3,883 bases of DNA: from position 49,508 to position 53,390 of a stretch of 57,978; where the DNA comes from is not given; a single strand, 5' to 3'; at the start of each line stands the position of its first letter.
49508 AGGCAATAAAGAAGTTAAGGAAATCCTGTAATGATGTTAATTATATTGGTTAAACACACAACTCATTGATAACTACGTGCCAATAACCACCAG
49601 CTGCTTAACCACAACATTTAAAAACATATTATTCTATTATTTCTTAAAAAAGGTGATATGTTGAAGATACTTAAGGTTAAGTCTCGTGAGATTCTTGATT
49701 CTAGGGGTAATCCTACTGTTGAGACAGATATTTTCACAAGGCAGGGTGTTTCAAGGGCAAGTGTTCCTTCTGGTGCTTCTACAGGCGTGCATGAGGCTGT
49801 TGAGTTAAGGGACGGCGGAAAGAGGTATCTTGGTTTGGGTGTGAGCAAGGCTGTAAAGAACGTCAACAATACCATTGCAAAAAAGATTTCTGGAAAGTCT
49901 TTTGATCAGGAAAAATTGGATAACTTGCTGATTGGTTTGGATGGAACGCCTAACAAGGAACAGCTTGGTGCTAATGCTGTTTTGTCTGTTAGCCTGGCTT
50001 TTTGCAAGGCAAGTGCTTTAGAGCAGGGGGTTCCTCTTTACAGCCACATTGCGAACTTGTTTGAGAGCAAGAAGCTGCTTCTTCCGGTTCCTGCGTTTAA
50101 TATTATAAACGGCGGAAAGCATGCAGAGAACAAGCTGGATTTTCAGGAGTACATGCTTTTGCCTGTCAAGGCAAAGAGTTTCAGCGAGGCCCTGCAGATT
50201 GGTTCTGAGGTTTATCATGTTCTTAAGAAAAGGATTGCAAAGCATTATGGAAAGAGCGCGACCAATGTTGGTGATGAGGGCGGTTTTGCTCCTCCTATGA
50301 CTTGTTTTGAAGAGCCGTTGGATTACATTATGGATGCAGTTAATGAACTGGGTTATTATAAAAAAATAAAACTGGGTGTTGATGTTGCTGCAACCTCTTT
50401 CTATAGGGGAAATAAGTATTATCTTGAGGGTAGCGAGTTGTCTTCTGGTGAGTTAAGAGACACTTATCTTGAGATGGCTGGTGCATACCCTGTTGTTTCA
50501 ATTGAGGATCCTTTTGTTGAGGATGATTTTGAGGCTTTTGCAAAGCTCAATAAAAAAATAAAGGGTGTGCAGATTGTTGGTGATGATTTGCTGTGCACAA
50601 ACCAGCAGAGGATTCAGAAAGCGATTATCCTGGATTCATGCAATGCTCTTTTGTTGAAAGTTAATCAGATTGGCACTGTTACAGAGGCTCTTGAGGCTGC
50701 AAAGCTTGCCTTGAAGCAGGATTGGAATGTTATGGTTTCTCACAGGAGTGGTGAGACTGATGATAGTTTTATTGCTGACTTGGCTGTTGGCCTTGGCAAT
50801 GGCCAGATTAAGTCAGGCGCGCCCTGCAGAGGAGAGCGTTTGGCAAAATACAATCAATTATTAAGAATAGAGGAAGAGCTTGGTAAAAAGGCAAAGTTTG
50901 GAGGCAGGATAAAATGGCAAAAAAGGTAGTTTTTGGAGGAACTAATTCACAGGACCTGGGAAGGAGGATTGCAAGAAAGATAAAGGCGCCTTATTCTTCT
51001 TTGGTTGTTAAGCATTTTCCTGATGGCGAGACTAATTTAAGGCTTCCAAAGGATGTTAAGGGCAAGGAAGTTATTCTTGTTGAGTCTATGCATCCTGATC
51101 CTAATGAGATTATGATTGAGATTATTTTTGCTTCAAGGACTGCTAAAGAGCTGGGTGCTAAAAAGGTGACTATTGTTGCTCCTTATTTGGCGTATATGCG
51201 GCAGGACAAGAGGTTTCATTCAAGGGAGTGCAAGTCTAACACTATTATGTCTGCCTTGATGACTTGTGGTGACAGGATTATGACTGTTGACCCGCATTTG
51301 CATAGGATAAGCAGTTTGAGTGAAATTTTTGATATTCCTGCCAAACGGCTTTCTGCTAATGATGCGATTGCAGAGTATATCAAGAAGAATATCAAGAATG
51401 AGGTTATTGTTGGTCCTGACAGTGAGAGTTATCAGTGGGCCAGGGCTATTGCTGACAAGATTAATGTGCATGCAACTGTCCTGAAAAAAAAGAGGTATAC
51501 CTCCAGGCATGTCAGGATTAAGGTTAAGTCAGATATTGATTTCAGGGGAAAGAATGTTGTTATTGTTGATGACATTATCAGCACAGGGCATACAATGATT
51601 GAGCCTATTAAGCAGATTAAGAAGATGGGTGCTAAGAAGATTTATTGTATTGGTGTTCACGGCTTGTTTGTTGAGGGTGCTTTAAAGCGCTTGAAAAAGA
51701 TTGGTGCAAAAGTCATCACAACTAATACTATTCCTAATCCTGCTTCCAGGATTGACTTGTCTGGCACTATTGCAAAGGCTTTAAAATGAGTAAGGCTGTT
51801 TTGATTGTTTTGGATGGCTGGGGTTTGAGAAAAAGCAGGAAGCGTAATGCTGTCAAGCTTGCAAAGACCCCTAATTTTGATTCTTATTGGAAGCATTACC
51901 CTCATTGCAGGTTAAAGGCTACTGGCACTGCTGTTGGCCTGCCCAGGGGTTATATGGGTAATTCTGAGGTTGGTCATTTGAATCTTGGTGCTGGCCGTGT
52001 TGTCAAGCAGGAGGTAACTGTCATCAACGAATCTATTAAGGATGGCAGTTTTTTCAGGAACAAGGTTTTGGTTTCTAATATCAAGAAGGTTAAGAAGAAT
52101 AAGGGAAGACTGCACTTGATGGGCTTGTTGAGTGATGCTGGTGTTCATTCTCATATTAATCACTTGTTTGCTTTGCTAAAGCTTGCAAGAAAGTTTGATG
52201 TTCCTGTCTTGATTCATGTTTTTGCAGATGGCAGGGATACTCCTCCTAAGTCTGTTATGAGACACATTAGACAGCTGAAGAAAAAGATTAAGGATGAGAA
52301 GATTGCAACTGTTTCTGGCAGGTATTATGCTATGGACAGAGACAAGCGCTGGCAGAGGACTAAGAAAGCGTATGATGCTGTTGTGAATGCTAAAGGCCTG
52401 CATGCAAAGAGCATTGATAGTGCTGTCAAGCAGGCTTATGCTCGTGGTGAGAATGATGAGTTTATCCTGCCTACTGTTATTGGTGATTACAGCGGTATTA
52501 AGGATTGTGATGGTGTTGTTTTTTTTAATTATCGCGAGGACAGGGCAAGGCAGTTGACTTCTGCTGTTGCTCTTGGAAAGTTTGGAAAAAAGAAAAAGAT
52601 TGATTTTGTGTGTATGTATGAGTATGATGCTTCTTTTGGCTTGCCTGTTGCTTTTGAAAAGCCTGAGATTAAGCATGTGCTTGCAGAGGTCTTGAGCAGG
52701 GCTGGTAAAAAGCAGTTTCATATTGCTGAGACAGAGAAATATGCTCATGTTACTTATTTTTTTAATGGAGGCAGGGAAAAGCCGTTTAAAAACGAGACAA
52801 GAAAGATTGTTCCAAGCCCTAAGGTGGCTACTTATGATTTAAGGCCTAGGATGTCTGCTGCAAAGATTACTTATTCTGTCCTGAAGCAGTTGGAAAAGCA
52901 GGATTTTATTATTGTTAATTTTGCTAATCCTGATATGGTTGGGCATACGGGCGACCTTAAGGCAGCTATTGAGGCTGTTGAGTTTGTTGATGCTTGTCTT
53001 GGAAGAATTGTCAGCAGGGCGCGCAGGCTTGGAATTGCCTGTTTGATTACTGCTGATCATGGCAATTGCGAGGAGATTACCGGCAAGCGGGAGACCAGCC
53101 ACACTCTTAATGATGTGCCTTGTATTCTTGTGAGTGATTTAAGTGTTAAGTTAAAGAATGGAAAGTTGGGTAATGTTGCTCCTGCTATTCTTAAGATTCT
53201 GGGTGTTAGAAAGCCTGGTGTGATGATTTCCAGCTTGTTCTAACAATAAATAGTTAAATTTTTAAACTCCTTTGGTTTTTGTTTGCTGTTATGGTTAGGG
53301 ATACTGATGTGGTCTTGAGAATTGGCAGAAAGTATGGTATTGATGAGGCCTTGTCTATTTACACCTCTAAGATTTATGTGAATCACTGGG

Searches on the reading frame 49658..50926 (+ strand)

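Call 45: search_protein_families(library=pfam, proteins=[window:49658-50926:+], max_evalue=0.00001)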
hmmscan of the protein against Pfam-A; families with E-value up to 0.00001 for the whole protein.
window:49658-50926:+ (423 aa): 3 families
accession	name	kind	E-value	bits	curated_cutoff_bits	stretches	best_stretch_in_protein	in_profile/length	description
PF00113.28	Enolase_C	-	1.3e-120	402.6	21.5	1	140-418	2-291/296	Enolase, C-terminal TIM barrel domain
PF03952.21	Enolase_N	-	6.8e-51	172.3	35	1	4-131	1-131/131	Enolase, N-terminal domain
PF13378.12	MR_MLE_C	-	7.9e-08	32.7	29.4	1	276-362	69-154/219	Enolase C-terminal domain-like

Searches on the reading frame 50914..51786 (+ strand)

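Call 73: search_protein_families(library=pfam, proteins=[window:50914-51786:+], max_evalue=0.001)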
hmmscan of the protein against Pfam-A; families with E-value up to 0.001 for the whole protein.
window:50914-51786:+ (291 aa): 6 families
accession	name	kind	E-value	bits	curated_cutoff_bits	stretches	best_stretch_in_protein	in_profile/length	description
PF13793.12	Pribosyltran_N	-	2.5e-29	101.9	25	1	5-116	2-113/117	N-terminal domain of ribose phosphate pyrophosphokinase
PF00156.33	Pribosyltran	-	5.4e-22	78.2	26.3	1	135-272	2-144/158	Phosphoribosyl transferase domain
PF14572.12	Pribosyl_synth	-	9.8e-13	48.9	27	1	209-279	80-151/184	Phosphoribosyl synthetase-associated domain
PF14681.12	UPRTase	-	1.8e-06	28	27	1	177-248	85-158/206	Uracil phosphoribosyltransferase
PF24390.1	PRTase-CE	-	0.00039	20.8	27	1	188-263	86-158/253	PRTase-CE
PF15609.12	PRTase_2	-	0.00045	20.2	28.8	1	205-246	112-153/188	Phosphoribosyl transferase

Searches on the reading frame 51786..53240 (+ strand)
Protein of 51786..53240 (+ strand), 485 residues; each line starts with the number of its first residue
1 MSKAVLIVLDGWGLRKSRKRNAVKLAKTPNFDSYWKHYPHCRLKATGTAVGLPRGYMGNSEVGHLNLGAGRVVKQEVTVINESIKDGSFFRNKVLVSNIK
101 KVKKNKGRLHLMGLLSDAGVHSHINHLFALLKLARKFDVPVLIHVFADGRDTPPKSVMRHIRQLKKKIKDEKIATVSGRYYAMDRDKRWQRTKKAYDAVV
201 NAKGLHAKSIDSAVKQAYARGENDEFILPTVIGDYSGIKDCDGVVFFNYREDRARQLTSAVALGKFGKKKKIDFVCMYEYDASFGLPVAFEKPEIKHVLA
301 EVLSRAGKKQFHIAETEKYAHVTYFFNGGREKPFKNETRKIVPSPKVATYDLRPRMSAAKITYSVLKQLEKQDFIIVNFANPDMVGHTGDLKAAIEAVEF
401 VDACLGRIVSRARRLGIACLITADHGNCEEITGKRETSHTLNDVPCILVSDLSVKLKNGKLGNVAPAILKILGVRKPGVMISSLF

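Call 45: search_protein_families(library=pfam, proteins=[window:51786-53240:+], max_evalue=0.00001)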
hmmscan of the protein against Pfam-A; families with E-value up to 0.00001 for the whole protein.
window:51786-53240:+ (485 aa): 3 families
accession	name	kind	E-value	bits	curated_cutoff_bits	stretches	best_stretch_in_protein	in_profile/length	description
PF01676.23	Metalloenzyme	-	1.4e-80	270.9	24.3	1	3-475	2-251/252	Metalloenzyme superfamily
PF06415.18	iPGM_N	-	9.1e-77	257.9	27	1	80-281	1-216/217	BPG-independent PGAM N-terminus (iPGM_N)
PF01663.27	Phosphodiest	-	3e-06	27.5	23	1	346-426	130-220/342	Type I phosphodiesterase / nucleotide pyrophosphatase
